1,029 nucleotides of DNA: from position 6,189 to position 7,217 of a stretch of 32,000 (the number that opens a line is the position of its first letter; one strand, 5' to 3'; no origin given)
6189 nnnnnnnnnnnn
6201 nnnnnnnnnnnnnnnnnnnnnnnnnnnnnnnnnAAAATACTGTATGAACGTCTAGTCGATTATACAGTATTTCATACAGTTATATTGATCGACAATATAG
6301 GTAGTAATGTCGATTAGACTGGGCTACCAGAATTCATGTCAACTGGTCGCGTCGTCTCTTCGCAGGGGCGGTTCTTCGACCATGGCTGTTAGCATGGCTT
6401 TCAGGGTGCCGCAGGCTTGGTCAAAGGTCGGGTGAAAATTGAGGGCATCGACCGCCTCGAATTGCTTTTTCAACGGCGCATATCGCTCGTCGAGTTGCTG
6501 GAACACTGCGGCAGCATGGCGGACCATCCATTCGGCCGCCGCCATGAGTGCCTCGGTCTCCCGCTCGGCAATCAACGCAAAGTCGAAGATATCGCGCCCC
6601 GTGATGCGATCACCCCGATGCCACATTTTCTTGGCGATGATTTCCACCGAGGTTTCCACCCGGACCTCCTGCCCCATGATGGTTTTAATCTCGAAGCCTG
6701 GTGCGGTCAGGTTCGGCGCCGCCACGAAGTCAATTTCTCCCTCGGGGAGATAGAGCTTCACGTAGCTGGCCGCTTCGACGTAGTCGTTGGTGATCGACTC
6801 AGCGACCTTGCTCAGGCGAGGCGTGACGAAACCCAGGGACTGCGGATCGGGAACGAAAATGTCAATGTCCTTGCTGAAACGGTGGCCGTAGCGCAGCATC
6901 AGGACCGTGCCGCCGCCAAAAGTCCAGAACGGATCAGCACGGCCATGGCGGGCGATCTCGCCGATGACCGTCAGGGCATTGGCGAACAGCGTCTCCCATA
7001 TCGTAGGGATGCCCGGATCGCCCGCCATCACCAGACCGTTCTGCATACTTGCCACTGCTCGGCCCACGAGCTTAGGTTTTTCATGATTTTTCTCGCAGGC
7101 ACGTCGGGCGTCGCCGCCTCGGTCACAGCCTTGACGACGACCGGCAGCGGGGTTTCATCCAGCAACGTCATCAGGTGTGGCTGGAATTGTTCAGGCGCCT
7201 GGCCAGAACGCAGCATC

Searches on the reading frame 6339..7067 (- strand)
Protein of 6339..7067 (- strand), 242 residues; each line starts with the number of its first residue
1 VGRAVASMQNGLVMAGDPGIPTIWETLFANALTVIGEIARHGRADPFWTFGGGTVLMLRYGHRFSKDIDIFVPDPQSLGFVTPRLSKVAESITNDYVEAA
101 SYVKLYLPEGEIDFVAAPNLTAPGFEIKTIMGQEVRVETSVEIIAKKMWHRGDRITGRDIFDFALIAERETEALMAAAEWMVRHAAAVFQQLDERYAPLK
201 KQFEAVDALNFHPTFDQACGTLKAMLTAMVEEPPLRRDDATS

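Call 27: search_protein_families(library=pfam, proteins=[window:6339-7067:-], max_evalue=0.0001)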
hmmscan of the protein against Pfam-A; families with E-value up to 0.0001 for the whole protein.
window:6339-7067:- (242 aa): 1 family
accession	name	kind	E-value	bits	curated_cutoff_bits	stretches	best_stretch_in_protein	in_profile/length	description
PF08843.17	AbiEii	-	5.4e-20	72.8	22.5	1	44-191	11-191/238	Nucleotidyl transferase AbiEii toxin, Type IV TA system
